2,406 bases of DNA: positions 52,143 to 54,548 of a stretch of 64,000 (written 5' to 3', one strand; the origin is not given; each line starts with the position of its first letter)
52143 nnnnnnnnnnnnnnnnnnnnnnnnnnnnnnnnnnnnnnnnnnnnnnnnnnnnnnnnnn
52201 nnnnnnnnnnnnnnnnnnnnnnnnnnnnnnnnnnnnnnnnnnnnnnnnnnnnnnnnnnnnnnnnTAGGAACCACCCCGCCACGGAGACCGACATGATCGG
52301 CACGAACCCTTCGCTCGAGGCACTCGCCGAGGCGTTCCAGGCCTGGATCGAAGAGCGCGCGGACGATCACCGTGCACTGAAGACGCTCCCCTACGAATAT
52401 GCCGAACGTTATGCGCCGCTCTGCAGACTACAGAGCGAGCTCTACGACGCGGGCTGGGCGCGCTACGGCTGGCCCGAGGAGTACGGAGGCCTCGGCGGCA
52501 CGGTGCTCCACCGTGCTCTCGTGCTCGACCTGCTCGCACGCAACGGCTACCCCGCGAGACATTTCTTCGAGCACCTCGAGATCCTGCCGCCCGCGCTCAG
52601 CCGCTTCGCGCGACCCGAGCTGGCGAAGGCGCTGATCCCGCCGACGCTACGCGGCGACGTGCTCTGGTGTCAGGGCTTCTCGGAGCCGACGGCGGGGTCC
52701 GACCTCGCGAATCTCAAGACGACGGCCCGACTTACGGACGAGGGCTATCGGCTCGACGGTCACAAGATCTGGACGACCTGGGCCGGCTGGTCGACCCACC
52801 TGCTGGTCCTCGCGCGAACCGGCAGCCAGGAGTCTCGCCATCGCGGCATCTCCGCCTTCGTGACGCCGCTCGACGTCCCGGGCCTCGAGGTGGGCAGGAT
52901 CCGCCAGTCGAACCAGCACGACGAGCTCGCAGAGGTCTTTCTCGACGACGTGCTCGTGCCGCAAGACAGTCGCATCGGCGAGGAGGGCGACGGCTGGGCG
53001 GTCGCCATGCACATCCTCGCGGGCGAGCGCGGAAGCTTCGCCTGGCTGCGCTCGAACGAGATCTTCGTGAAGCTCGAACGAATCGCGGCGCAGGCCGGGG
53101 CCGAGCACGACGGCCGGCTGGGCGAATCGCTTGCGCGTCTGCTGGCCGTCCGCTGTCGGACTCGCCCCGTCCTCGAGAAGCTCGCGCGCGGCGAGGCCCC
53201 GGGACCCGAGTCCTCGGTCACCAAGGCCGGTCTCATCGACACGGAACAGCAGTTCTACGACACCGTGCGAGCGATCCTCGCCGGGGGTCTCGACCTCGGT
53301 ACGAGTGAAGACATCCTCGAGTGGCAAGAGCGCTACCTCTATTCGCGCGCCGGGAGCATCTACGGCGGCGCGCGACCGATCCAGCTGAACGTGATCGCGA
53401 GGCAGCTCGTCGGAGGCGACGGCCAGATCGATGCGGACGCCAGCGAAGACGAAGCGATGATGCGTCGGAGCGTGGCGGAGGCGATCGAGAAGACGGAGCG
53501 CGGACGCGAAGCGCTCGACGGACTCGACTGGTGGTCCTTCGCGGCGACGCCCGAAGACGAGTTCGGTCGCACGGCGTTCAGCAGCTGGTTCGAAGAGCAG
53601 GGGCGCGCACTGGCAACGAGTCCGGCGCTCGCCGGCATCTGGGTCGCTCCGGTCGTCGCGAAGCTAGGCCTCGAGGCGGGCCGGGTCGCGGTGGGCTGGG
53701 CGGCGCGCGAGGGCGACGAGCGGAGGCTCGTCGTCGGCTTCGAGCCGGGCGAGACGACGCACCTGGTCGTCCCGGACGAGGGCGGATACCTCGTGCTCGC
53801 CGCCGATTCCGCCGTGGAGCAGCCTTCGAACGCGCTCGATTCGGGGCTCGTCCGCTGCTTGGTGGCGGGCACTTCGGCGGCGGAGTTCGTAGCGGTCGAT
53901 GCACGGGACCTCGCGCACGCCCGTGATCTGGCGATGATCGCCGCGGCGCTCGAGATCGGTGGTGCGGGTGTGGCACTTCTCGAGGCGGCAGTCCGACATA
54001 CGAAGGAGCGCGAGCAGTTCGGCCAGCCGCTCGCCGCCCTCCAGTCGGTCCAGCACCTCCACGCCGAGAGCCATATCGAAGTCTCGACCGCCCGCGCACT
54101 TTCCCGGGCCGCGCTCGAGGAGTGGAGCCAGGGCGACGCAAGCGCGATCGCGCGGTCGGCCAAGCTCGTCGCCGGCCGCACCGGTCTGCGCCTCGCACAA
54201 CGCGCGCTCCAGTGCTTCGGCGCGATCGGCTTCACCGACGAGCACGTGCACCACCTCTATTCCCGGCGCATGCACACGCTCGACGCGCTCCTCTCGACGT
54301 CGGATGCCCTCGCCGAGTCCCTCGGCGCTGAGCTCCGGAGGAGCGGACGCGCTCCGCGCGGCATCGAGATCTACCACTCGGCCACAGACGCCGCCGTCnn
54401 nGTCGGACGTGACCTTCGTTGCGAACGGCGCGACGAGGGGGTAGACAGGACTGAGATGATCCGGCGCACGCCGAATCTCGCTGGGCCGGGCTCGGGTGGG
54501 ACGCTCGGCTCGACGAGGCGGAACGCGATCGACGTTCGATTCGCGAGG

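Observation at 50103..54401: Split alpha/beta acyl-CoA dehydrogenase pair next to a paralogous set fused into one polypeptide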

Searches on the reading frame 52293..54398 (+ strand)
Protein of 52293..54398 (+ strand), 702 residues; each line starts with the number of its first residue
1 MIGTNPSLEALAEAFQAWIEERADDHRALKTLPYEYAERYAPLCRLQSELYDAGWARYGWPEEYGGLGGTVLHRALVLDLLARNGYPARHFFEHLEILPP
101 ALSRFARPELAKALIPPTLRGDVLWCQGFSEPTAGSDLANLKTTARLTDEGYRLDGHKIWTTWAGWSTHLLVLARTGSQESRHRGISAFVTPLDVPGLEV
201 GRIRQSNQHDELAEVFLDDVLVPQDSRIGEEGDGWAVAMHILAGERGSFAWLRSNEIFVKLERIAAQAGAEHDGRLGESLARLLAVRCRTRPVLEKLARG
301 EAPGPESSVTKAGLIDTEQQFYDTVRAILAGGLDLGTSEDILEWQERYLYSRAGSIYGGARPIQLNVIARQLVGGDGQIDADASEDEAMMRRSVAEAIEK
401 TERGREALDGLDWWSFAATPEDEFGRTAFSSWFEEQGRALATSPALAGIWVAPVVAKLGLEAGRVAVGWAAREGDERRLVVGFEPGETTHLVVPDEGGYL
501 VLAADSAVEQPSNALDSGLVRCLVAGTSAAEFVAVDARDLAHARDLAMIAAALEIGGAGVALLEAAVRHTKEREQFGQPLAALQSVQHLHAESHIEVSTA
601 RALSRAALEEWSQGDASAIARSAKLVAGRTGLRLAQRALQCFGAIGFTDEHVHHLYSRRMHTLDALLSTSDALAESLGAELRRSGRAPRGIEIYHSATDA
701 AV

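Call 9: search_protein_families(library=pfam, proteins=[window:52293-54398:+], max_evalue=0.01)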
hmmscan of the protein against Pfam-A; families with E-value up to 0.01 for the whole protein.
window:52293-54398:+ (702 aa): 3 families
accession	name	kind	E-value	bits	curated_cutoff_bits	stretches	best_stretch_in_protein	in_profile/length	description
PF00441.29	Acyl-CoA_dh_1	-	1e-24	87.8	22.4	2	552-660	19-128/150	Acyl-CoA dehydrogenase, C-terminal domain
PF02770.24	Acyl-CoA_dh_M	-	2.7e-21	76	33.3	1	126-220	1-97/97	Acyl-CoA dehydrogenase, middle domain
PF02771.21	Acyl-CoA_dh_N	-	6.8e-10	39.8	22.9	1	12-122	8-113/113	Acyl-CoA dehydrogenase, N-terminal domain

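Call 10: search_protein_families(library=ncbifam, proteins=[window:52293-54398:+], max_evalue=0.01)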
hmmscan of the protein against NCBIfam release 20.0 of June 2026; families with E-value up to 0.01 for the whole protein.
window:52293-54398:+ (702 aa): 18 families
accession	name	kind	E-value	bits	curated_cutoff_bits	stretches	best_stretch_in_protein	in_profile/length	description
NF042972.1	AcrlCoAredClosAcrC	equivalog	3.2e-39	134.7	640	2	49-246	44-242/378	acryloyl-CoA reductase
TIGR03204.1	pimC_large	equivalog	1.5e-36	126.2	623.85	1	51-374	50-394/395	pimeloyl-CoA dehydrogenase large subunit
NF008997.0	PRK12341.1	equivalog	1.5e-34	119.7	537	2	46-246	42-242/382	acyl-CoA dehydrogenase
NF042439.1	SulpropCoADesulf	equivalog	7.4e-34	117.1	600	2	48-210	31-194/379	3-sulfinopropanoyl-CoA desulfinase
NF053553.1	prodigi_MBC_PigA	equivalog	5.9e-32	111.2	500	2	52-248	47-247/381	prodigiosin MBC biosynthesis dehydrogenase PigA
NF045652.1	ProlPCPDhRedW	equivalog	1.1e-31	110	650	2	60-246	50-240/376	L-prolyl-[peptidyl-carrier protein] dehydrogenase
TIGR03207.1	cyc_hxne_CoA_dh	equivalog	9.2e-31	106.9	575.35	2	54-240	45-232/372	cyclohexanecarboxyl-CoA dehydrogenase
NF043006.1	CyhCrbnylCoADH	equivalog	9.4e-30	103.8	650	2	50-242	44-237/380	cyclohexane-1-carbonyl-CoA dehydrogenase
NF045552.1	GlutCoADH_Des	equivalog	1e-29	104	470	2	38-246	34-244/387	glutaryl-CoA dehydrogenase Acd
NF002885.1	PRK03354.1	equivalog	3.4e-23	82.3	540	2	45-249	41-242/378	crotonobetainyl-CoA dehydrogenase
NF058590.1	AcCoDHFadEBacil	equivalog_domain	1.4e-19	70.1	600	1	58-243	70-254/586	acyl-CoA dehydrogenase FadE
NF050027.1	acylCoADhIpdE2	equivalog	3.4e-19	69.5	450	1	486-680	125-309/311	acyl-CoA dehydrogenase IpdE2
TIGR03203.1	pimD_small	equivalog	1.4e-16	60.6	652.7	2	545-671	237-366/378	pimeloyl-CoA dehydrogenase small subunit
NF052270.1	Staph_DH_FadE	equivalog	3.1e-12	45.9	600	2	122-229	137-243/400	acyl-CoA dehydrogenase FadE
NF037942.1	ac_ACP_DH_MbtN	equivalog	3.8e-11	42.4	700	1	102-251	88-238/376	mycobactin biosynthesis acyl-ACP dehydrogenase MbtN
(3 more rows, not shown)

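Call 11: search_solved_structures(query=window:52293-54398:+, max_evalue=0.001, show_alignments=0)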
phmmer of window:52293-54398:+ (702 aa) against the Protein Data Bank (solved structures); distinct sequences matched with E-value up to 0.001: 90 (the best 60 are shown).
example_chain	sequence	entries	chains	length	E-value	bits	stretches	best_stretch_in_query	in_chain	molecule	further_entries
4l1f_A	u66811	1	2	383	2.1e-32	115.6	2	46-246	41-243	Acyl-CoA dehydrogenase domain protein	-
5ol2_C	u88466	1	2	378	4.8e-30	107.8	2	48-247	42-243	Acyl-CoA dehydrogenase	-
3pfd_A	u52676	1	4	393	1.2e-29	106.5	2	48-243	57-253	Acyl-CoA dehydrogenase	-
7y0a_A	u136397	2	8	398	1.3e-28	103.1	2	54-243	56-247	Short-chain specific acyl-CoA dehydrogenase, mitochondrial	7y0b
8sgs_A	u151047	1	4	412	1.5e-28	102.8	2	54-243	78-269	Short-chain specific acyl-CoA dehydrogenase, mitochondrial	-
3nf4_A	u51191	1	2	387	1.7e-28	102.7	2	50-246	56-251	acyl-CoA dehydrogenase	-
1buc_A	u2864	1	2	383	2.3e-28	102.2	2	48-246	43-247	BUTYRYL-COA DEHYDROGENASE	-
6wy9_A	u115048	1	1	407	3.9e-28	101.5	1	50-329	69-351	Acyl-CoA dehydrogenase domain protein Tcur3483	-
6wy8_B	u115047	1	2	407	4.1e-28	101.4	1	50-329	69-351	Acyl-CoA dehydrogenase domain protein Tcur3483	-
2vig_A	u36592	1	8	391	5e-28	101.1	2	54-243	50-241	SHORT-CHAIN SPECIFIC ACYL-COA DEHYDROGENASE,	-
7w0j_A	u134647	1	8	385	6.3e-28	100.8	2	60-243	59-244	Acyl-CoA dehydrogenase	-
1jqi_A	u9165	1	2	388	6.5e-28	100.8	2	52-243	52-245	short chain acyl-CoA dehydrogenase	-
8i4p_A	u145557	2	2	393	6.7e-28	100.7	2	60-243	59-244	Acyl-CoA dehydrogenase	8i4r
4x28_A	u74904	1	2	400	1.2e-27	99.9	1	49-248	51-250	Acyl-CoA dehydrogenase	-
3mpi_A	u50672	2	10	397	1.5e-27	99.5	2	54-240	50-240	Glutaryl-CoA dehydrogenase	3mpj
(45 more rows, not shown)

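Call 26: find_homologous_proteins(query=window:52293-54398:+, max_evalue=0.00001)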
Query window:52293-54398:+ (702 aa): 724 proteins with E <= 0.00001 among 8000 candidates; the best 120 are listed.
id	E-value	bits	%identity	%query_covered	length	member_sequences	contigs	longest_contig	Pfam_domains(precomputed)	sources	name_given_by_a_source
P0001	0.0e+0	1559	100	100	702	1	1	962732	PF02770.25,PF00441.30,PF02771.22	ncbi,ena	-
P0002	0.0e+0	1223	78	100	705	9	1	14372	PF02770.25,PF00441.30,PF08028.17,PF02771.22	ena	-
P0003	0.0e+0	1206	77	100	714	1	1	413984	PF02770.25,PF00441.30,PF02771.22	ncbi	ncbi:MAG: acyl-CoA dehydrogenase family protein [Myxococcota bacterium]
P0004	0.0e+0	1168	75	99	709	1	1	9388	PF02770.25,PF00441.30,PF02771.22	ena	-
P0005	5.7e-278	942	72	85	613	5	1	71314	PF02770.25,PF00441.30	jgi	-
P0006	2.8e-257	874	60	99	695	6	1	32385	PF02770.25,PF00441.30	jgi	jgi:alkylation response protein AidB-like acyl-CoA dehydrogenase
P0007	1.8e-251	855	59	99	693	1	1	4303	PF02770.25,PF00441.30,PF02771.22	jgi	jgi:alkylation response protein AidB-like acyl-CoA dehydrogenase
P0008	3.0e-251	854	58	99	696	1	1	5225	PF02770.25,PF00441.30,PF08028.17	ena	-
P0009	8.8e-250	849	58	99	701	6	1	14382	PF02770.25,PF00441.30,PF08028.17,PF02771.22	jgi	jgi:alkylation response protein AidB-like acyl-CoA dehydrogenase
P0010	4.7e-249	847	58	100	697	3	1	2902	PF02770.25,PF00441.30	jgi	-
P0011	4.7e-248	843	59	99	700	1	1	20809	PF02770.25,PF00441.30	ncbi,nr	ncbi:MAG: acyl-CoA dehydrogenase family protein [Proteobacteria bacterium]|nr:acyl-CoA dehydrogenase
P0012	1.9e-247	841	58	99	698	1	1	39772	PF02770.25,PF00441.30,PF08028.17,PF02771.22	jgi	-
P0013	6.6e-246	836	57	100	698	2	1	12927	PF02770.25,PF00441.30,PF08028.17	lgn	-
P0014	1.1e-245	835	57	99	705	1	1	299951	PF02770.25,PF00441.30,PF08028.17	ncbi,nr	ncbi:acyl-CoA dehydrogenase family protein [Myxococcota bacterium]|nr:acyl-CoA dehydrogenase family 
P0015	7.2e-245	833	57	99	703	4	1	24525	PF02770.25,PF00441.30,PF08028.17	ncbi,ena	-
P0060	4.9e-214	731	53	99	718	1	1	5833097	PF02770.25,PF00441.30,PF08028.17,PF02771.22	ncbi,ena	-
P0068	3.3e-157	543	45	98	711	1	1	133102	PF02770.25,PF00441.30,PF08028.17,PF02771.22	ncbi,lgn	ncbi:MAG: acyl-CoA dehydrogenase family protein [Deltaproteobacteria bacterium]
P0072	1.4e-152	528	42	99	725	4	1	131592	PF02770.25,PF00441.30,PF02771.22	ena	-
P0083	8.5e-126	439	40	97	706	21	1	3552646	PF02770.25,PF00441.30,PF02771.22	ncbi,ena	-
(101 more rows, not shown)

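Call 39: find_encoding_contigs(protein=P0001, flank=10000, max_places=3)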
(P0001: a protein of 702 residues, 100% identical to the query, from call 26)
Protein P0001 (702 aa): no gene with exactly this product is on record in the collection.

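Call 40: find_encoding_contigs(protein=P0003, flank=10000, max_places=2)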
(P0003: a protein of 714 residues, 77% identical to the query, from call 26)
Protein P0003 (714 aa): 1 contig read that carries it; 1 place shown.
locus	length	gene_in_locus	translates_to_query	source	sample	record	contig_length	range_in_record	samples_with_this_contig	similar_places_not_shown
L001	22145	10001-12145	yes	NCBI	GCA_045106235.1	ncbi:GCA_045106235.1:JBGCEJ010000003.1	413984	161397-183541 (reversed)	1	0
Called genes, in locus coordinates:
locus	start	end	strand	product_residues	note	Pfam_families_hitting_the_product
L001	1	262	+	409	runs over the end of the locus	PF03349:Toluene_X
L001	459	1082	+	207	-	PF04143:Sulf_transp (weak)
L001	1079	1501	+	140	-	PF04143:Sulf_transp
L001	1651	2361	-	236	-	PF07589:PEP_exosort_dom (weak)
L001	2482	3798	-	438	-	-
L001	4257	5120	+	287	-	-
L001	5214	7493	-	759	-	PF07715:Plug, PF00593:TonB_dep_Rec_b-barrel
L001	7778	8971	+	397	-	PF02771:Acyl-CoA_dh_N (faint), PF02770:Acyl-CoA_dh_M, PF00441:Acyl-CoA_dh_1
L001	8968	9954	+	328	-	PF00441:Acyl-CoA_dh_1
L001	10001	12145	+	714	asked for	PF02771:Acyl-CoA_dh_N (weak), PF02770:Acyl-CoA_dh_M, PF00441:Acyl-CoA_dh_1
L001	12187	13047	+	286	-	PF00296:Bac_luciferase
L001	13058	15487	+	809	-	PF00884:Sulfatase, PF16347:SGSH_C (weak)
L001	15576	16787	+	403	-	PF02515:CoA_transf_3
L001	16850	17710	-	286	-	PF00106:adh_short, PF08659:KR (weak), PF13561:adh_short_C2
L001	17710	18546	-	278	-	PF02668:TauD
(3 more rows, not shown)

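Call 41: find_encoding_contigs(protein=P0060, flank=10000, max_places=2)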
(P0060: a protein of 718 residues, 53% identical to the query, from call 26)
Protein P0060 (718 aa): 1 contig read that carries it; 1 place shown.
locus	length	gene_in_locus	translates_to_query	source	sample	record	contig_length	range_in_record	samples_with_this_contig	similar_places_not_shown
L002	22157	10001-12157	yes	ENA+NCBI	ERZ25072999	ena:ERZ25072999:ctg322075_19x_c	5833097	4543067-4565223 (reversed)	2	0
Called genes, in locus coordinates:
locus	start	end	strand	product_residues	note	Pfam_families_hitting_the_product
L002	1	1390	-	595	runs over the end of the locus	PF13439:Glyco_transf_4, PF13579:Glyco_trans_4_4, PF20706:GT4-conflict, PF00534:Glycos_transf_1, PF13692:Glyco_trans_1_4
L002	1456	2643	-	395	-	PF13439:Glyco_transf_4 (faint), PF13579:Glyco_trans_4_4 (weak), PF00534:Glycos_transf_1 (faint), PF13692:Glyco_trans_1_4, PF13524:Glyco_trans_1_2 (weak)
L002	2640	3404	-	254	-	PF00005:ABC_tran, PF13555:AAA_29 (faint)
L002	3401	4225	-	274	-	-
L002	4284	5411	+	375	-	PF13439:Glyco_transf_4 (weak), PF00534:Glycos_transf_1, PF13692:Glyco_trans_1_4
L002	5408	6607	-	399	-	PF13439:Glyco_transf_4, PF13579:Glyco_trans_4_4, PF20706:GT4-conflict, PF00534:Glycos_transf_1, PF13692:Glyco_trans_1_4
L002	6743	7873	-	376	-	PF00890:FAD_binding_2, PF01266:DAO, PF01494:FAD_binding_3 (weak), PF07992:Pyr_redox_2 (faint), PF13450:NAD_binding_8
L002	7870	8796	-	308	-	PF00441:Acyl-CoA_dh_1, PF08028:Acyl-CoA_dh_2 (weak)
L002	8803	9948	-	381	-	PF02771:Acyl-CoA_dh_N, PF02770:Acyl-CoA_dh_M, PF00441:Acyl-CoA_dh_1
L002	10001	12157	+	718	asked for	PF02771:Acyl-CoA_dh_N, PF02770:Acyl-CoA_dh_M, PF00441:Acyl-CoA_dh_1, PF08028:Acyl-CoA_dh_2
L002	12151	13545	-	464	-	PF13727:CoA_binding_3, PF02397:Bac_transf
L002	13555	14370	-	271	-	PF00793:DAHP_synth_1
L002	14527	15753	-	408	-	-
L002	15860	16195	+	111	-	PF07238:PilZ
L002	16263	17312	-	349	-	PF00817:IMS, PF11798:IMS_HHH (weak), PF21999:IMS_HHH_1 (weak), PF11799:IMS_C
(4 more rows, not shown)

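Call 42: find_encoding_contigs(protein=P0083, flank=10000, max_places=2)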
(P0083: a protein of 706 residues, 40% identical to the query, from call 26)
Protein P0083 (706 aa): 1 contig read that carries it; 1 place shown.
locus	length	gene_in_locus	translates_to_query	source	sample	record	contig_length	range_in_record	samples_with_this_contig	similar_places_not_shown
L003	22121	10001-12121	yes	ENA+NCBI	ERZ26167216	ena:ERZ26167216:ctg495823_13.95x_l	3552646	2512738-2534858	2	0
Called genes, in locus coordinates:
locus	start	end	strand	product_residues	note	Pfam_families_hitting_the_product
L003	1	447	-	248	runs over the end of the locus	PF01209:Ubie_methyltran (weak), PF13489:Methyltransf_23, PF13847:Methyltransf_31 (weak), PF08241:Methyltransf_11, PF08242:Methyltransf_12, PF13649:Methyltransf_25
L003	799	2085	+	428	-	PF13173:AAA_14, PF13635:DUF4143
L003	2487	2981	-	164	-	-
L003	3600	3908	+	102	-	-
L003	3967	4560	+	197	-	-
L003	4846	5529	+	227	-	-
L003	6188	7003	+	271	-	-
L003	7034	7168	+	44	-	-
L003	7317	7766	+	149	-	PF01475:FUR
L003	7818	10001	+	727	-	PF00141:peroxidase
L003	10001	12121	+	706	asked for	PF02771:Acyl-CoA_dh_N, PF02770:Acyl-CoA_dh_M, PF00441:Acyl-CoA_dh_1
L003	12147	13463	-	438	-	PF04248:NTP_transf_9, PF13622:4HBT_3, PF20789:4HBT_3C, PF02551:Acyl_CoA_thio (weak)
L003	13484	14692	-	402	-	PF00067:p450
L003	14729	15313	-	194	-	-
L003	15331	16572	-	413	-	PF00685:Sulfotransfer_1 (faint), PF13469:Sulfotransfer_3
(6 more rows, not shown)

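Call 43: find_encoding_contigs(protein=P0068, flank=10000, max_places=2)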
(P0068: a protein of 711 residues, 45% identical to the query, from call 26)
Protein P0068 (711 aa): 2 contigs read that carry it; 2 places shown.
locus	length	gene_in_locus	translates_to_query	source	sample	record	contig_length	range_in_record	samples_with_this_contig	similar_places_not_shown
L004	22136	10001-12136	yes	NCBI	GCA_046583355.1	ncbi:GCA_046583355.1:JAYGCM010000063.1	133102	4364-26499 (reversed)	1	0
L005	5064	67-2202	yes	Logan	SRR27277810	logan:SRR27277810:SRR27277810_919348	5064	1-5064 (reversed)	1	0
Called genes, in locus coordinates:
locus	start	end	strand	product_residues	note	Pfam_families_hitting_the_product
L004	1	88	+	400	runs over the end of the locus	PF07075:NamZ_N, PF20732:NamZ_C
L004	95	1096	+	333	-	PF00248:Aldo_ket_red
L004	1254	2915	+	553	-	PF07969:Amidohydro_3, PF01979:Amidohydro_1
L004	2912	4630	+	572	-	PF04389:Peptidase_M28 (weak)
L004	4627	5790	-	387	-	PF12228:DUF3604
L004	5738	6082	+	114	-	PF17940:TetR_C_31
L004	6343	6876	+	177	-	-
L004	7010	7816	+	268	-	PF00378:ECH_1, PF16113:ECH_2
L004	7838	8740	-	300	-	PF04909:Amidohydro_2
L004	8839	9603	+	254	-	-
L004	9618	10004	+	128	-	PF13577:SnoaL_4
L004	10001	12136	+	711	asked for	PF02771:Acyl-CoA_dh_N, PF02770:Acyl-CoA_dh_M, PF00441:Acyl-CoA_dh_1, PF08028:Acyl-CoA_dh_2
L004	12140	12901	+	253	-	PF23441:SDR, PF00106:adh_short, PF08659:KR, PF13561:adh_short_C2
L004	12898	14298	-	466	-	PF03137:OATP (faint), PF07690:MFS_1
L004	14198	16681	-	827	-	PF07715:Plug, PF00593:TonB_dep_Rec_b-barrel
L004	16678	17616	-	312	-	PF00355:Rieske, PF19298:KshA_C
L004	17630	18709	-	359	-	PF02771:Acyl-CoA_dh_N, PF00441:Acyl-CoA_dh_1, PF08028:Acyl-CoA_dh_2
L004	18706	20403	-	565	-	PF00501:AMP-binding, PF13193:AMP-binding_C (weak)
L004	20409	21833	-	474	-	PF11794:HpaB_N, PF03241:HpaB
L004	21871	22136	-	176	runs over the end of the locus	PF13577:SnoaL_4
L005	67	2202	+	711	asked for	PF02771:Acyl-CoA_dh_N, PF02770:Acyl-CoA_dh_M, PF00441:Acyl-CoA_dh_1, PF08028:Acyl-CoA_dh_2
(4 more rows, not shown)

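Call 44: find_encoding_contigs(protein=P0072, flank=10000, max_places=2)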
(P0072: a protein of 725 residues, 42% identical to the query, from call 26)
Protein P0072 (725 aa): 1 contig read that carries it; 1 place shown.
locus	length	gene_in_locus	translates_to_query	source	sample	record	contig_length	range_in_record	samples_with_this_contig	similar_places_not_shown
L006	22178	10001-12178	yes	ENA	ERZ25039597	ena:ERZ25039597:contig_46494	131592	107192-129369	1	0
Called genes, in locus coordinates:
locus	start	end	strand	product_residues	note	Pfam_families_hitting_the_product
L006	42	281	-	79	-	-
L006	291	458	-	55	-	-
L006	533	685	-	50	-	-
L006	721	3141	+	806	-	PF02515:CoA_transf_3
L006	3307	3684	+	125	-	PF13683:rve_3, PF13333:rve_2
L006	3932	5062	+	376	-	PF00296:Bac_luciferase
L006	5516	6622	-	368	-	PF00478:IMPDH (faint), PF03060:NMO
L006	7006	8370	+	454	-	PF04909:Amidohydro_2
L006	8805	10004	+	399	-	PF00067:p450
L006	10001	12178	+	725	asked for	PF02771:Acyl-CoA_dh_N (weak), PF02770:Acyl-CoA_dh_M, PF00441:Acyl-CoA_dh_1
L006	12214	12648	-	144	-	PF12172:zf-ChsH2, PF01796:OB_ChsH2_C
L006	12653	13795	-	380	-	PF22691:Thiolase_C_1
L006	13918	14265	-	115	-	PF01797:Y1_Tnp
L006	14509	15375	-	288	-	PF00378:ECH_1, PF16113:ECH_2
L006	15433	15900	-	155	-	-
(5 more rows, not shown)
